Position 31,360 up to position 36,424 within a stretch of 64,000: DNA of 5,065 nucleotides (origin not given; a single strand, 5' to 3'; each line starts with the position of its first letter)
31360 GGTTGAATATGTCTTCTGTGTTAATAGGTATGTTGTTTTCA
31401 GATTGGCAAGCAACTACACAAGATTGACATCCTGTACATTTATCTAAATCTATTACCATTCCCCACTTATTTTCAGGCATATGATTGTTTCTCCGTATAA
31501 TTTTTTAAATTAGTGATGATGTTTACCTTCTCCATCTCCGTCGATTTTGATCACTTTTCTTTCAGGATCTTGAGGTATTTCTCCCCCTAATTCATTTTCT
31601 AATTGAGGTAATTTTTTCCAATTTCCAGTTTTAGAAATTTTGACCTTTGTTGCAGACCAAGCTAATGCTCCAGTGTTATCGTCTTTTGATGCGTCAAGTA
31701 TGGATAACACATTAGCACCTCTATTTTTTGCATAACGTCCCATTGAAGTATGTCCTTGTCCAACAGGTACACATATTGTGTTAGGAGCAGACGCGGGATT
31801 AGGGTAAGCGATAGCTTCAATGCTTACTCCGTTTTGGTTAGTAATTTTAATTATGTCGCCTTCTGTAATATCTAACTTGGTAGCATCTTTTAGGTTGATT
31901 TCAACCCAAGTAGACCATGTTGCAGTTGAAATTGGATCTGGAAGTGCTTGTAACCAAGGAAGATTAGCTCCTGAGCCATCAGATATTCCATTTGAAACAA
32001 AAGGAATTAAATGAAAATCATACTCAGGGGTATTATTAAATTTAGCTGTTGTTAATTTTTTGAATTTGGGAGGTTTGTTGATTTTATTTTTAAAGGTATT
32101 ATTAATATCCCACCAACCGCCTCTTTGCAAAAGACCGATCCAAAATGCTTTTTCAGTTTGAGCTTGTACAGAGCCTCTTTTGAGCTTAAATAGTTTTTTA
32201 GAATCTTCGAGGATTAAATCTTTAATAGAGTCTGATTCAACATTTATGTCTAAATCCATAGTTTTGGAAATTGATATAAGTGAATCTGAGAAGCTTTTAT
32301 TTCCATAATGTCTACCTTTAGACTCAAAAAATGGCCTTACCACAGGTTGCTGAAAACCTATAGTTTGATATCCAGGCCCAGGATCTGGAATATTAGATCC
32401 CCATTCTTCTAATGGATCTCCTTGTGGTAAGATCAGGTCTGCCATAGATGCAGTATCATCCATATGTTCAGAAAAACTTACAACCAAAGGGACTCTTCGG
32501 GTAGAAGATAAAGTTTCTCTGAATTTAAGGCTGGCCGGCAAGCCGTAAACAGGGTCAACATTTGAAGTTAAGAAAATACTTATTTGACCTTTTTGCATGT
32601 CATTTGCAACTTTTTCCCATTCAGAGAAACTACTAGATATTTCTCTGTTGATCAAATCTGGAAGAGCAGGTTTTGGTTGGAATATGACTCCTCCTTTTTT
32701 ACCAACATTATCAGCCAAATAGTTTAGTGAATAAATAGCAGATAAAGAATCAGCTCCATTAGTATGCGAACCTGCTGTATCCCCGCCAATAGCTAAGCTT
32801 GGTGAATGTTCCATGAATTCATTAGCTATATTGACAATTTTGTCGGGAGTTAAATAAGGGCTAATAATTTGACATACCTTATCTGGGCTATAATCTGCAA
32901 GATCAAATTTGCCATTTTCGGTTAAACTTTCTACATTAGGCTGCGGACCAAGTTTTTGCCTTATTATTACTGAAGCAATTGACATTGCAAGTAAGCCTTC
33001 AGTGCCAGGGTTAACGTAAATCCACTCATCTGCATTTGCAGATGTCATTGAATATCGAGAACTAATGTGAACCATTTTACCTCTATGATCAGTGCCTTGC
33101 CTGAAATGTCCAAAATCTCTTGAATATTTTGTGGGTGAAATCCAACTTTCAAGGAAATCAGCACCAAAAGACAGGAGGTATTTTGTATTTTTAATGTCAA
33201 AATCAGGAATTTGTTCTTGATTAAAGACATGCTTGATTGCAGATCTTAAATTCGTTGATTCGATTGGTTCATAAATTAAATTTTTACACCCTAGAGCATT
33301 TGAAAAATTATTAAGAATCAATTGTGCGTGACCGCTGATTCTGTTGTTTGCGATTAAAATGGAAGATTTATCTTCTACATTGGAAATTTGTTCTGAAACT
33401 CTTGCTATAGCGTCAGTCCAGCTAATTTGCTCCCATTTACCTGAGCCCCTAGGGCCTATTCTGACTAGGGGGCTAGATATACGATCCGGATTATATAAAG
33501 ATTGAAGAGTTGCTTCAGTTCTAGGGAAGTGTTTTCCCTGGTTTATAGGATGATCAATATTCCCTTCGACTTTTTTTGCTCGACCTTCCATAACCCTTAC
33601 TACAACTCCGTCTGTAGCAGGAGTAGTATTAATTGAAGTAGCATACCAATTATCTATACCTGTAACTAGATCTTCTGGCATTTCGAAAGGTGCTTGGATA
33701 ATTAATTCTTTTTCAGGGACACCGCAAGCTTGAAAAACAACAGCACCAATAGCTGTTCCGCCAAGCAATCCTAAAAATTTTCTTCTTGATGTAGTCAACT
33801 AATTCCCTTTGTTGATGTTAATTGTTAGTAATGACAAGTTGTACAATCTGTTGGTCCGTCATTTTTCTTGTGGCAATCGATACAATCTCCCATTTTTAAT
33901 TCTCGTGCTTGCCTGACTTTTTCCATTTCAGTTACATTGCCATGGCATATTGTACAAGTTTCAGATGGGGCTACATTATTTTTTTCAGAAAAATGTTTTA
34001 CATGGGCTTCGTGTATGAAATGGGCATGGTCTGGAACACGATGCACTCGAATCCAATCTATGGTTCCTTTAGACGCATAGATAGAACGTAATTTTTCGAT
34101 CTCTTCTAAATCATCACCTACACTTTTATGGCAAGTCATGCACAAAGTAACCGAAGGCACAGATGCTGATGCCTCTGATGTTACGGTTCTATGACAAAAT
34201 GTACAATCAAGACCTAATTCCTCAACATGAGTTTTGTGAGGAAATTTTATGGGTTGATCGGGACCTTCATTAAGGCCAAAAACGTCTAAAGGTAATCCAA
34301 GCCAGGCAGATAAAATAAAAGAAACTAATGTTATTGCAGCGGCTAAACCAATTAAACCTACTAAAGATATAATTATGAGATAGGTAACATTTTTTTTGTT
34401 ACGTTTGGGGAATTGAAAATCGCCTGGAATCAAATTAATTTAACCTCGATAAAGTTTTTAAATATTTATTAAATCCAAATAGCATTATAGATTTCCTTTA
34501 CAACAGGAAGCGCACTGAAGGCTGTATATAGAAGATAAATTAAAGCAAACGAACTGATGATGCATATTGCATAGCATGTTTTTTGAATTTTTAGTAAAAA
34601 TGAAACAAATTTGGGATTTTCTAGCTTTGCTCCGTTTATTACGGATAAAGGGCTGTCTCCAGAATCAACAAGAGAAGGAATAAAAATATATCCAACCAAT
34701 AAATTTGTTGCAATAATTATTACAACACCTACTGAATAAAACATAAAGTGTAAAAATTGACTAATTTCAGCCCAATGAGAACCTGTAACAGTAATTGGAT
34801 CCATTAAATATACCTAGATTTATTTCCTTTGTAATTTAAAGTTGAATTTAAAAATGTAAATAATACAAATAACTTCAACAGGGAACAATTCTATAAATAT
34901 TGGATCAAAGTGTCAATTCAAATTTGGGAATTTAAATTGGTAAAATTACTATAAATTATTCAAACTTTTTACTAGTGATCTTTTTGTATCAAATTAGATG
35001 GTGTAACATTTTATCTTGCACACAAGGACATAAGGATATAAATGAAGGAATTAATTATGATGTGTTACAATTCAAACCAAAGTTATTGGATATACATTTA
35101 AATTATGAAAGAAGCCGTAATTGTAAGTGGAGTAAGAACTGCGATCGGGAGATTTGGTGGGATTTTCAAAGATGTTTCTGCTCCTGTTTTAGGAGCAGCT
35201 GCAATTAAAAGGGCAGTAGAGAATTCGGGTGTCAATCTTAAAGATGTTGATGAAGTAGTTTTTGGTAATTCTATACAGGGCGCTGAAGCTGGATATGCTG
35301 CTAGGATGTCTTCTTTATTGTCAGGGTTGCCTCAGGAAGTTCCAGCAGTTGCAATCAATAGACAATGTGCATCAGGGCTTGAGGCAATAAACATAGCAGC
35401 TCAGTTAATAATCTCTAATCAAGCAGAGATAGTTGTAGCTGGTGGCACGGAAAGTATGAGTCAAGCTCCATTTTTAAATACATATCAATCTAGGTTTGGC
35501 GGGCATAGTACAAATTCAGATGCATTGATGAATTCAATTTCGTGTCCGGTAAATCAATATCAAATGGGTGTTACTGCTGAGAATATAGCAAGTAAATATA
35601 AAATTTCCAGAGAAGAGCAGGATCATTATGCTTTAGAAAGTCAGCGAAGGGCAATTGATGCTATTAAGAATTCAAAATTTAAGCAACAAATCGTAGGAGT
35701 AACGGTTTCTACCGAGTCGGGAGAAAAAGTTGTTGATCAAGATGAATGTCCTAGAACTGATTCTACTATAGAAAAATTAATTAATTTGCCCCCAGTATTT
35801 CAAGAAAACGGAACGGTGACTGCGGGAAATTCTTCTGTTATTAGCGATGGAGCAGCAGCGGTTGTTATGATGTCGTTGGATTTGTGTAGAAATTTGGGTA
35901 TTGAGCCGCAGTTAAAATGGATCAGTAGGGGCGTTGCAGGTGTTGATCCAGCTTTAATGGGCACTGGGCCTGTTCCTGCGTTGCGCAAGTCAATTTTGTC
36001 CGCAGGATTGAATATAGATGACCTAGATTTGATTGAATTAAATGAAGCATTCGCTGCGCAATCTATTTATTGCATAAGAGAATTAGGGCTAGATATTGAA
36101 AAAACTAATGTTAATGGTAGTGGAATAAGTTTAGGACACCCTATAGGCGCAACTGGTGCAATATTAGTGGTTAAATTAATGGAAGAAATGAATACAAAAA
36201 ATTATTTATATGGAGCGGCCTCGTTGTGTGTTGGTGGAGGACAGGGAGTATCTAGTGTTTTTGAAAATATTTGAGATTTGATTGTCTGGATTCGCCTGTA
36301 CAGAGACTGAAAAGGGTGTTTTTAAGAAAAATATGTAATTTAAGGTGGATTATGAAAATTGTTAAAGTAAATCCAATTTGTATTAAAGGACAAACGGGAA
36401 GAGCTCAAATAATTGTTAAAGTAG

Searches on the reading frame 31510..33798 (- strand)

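Call 26: search_protein_families(library=ncbifam, proteins=[window:31510-33798:-], max_evalue=0.00001)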
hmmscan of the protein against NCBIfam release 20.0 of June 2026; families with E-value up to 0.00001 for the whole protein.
window:31510-33798:- (762 aa): 18 families
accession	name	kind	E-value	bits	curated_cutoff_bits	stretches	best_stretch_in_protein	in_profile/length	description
NF041783.2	mnquin_red_QrcB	equivalog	4.2e-80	269.8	440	1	44-723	45-694/695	menaquinone reductase molybdopterin-binding-like subunit QrcB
NF012032.0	PRK15488.1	equivalog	1.8e-43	148.6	694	1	64-377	56-367/759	thiosulfate reductase PhsA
NF041714.1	arsenate_red_ArrA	equivalog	1e-41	142.9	1600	1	3-292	3-295/848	arsenate respiratory reductase molybdopterin-containing subunit ArrA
TIGR02166.1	dmsA_ynfE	subfamily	1.2e-30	106.3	777.7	1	5-284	3-290/794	DMSO/selenate family reductase complex A subunit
TIGR03479.1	DMSO_red_II_alp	subfamily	2.7e-25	88.6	984.75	1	94-283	108-297/913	molybdopterin-dependent oxidoreductase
TIGR01591.1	Fdh-alpha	equivalog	6.7e-25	87.3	666.25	1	68-372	15-318/672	formate dehydrogenase subunit alpha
NF011567.1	PRK14991.1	equivalog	2.2e-21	75.4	1750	2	409-517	624-732/1022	tetrathionate reductase subunit TtrA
NF041884.1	selenate_YnfF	exception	1.4e-20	72.8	1650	1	99-288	98-294/798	selenate/tellurate reductase subunit YnfF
NF011566.1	PRK14990.1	exception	2.6e-20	72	1600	1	51-370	60-416/814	dimethylsulfoxide reductase subunit A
NF041885.1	selenate_YnfE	exception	1.7e-19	69.2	1675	1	93-290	95-303/805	selenate/tellurate reductase subunit YnfE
TIGR01553.1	formate-DH-alph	equivalog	7.3e-15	53.8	814.2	1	71-146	71-144/1009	formate dehydrogenase-N subunit alpha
NF047855.1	AssmNtatRedNasC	equivalog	6.2e-12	44.6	1100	0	74-144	46-111/708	assimilatory nitrate reductase catalytic subunit NasC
TIGR01973.1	NuoG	equivalog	5.1e-09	35.5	470.05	1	99-467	262-574/606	NADH-quinone oxidoreductase subunit NuoG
NF041513.1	formate_DH_Act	exception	5.1e-07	27.8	1400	0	67-143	58-132/1067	formate dehydrogenase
NF042978.1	EthbenzDh_ebdA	equivalog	5.2e-07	27.8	2000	0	74-140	110-176/977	ethylbenzene dehydrogenase subunit alpha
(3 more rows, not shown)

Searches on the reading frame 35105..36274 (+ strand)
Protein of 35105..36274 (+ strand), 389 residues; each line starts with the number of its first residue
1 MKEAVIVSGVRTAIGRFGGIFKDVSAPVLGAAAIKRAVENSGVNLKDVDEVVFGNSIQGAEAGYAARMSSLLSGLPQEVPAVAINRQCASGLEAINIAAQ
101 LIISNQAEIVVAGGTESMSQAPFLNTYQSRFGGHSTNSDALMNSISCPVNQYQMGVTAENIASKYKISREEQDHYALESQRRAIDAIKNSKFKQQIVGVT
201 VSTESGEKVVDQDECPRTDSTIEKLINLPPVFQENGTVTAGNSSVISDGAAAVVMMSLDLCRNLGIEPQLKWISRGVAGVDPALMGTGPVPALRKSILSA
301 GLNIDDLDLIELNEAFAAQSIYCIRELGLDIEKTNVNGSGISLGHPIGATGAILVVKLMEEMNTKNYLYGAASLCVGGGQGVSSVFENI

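Call 29: search_protein_families(library=ncbifam, proteins=[window:35105-36274:+], max_evalue=1e-8)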
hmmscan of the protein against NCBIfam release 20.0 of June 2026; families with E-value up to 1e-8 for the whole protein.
window:35105-36274:+ (389 aa): 38 families (the best 25 are shown)
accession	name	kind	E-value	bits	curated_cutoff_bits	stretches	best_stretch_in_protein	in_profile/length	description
NF006552.0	PRK09051.1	subfamily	8e-132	440.2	565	1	2-389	4-395/395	beta-ketothiolase BktB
TIGR01930.1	AcCoA-C-Actrans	subfamily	1.7e-131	438.7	240.55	1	6-387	1-385/385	acetyl-CoA C-acyltransferase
NF042999.1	bketothiol_BktB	equivalog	6.1e-126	420.8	725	1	2-389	3-394/394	beta-ketothiolase BktB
NF004853.0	PRK06205.1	subfamily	4.5e-117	391.5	551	1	1-388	1-402/404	acetyl-CoA C-acetyltransferase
NF004206.0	PRK05656.1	subfamily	1.6e-112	376.4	688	1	1-385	1-389/392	acetyl-CoA C-acetyltransferase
NF006551.0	PRK09050.1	subfamily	2.1e-108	363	605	1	1-388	1-400/401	3-oxoadipyl-CoA thiolase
TIGR02430.1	pcaF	equivalog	9e-108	360.8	597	1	2-389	1-400/400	3-oxoadipyl-CoA thiolase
NF005805.0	PRK07661.1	equivalog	9.1e-108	360.6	633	1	1-388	1-390/391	acetyl-CoA C-acetyltransferase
NF006553.0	PRK09052.1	equivalog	3.8e-106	355.5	567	1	2-388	6-398/399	acetyl-CoA C-acyltransferase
NF006086.0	PRK08235.1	equivalog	3.8e-104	348.9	526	1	1-383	1-387/393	acetyl-CoA C-acetyltransferase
NF005033.0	PRK06445.1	equivalog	8.2e-101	338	511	1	2-388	3-394/395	acetyl-CoA C-acetyltransferase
NF006510.0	PRK08947.1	equivalog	4e-99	332.2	519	1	1-388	1-386/387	acetyl-CoA C-acyltransferase FadA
NF005890.0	PRK07851.1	equivalog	8.9e-93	311.4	580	1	1-388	1-404/406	acetyl-CoA C-acetyltransferase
NF006001.0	PRK08131.1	equivalog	9.3e-93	311.3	622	1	1-389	1-400/401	3-oxoadipyl-CoA thiolase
NF005152.0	PRK06633.1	equivalog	2.4e-91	306.3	675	1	2-388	3-391/392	acetyl-CoA C-acetyltransferase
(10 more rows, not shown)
